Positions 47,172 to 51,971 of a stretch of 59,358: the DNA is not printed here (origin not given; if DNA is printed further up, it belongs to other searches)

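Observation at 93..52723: Coding-embedded variant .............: eight identical 13-mers in both orientations, giving recurrent TTVG and PTVV peptides with rare codons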

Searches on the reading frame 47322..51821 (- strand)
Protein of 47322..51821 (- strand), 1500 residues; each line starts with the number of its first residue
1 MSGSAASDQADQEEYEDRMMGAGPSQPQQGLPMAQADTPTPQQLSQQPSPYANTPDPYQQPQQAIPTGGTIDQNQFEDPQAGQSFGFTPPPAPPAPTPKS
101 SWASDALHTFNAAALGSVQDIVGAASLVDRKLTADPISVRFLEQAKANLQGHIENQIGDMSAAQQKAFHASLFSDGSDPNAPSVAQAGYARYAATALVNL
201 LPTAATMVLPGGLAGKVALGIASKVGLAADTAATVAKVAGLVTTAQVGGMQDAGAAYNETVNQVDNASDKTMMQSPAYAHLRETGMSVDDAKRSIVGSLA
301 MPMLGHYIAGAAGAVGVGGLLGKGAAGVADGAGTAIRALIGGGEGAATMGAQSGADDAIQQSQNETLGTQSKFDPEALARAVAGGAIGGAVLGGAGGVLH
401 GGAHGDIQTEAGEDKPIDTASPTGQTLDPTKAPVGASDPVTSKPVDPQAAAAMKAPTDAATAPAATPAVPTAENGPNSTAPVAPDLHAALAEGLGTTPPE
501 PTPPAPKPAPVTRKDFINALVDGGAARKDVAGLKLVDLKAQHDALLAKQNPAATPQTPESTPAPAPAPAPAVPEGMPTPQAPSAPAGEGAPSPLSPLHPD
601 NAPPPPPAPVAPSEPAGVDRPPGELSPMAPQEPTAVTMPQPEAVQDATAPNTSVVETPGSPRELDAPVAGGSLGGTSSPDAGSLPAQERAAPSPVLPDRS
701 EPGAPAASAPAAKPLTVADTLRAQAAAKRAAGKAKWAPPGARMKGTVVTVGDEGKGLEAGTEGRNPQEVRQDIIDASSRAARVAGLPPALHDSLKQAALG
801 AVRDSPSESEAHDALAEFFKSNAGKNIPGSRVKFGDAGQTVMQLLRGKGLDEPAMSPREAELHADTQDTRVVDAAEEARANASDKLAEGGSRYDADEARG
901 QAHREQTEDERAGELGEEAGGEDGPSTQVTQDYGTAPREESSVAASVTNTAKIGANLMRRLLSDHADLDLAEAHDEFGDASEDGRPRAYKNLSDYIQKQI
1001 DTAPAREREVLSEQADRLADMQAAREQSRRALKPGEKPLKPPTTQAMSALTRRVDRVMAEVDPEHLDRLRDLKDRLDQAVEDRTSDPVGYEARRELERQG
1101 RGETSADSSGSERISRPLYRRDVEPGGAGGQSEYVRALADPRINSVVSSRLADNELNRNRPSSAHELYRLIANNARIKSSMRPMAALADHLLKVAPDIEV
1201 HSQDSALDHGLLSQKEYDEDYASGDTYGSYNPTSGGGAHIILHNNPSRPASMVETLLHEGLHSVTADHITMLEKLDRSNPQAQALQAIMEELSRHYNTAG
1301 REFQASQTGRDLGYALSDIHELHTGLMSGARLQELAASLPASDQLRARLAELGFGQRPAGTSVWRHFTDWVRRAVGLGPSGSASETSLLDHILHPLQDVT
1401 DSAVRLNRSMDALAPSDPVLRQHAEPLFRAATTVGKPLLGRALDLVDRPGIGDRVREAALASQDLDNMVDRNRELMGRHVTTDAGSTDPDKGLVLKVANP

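Call 67: find_homologous_proteins(query=window:47322-51821:-, max_evalue=0.00001)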
Query window:47322-51821:- (1500 aa): 3 proteins with E <= 0.00001 among 8000 candidates.
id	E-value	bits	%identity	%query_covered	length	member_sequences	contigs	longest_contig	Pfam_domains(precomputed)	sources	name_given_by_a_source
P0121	0.0e+0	3249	100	100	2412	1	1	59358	-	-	-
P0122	1.7e-59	220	30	35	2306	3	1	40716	-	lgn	-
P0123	6.2e-36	142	30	5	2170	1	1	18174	-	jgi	jgi:hypothetical protein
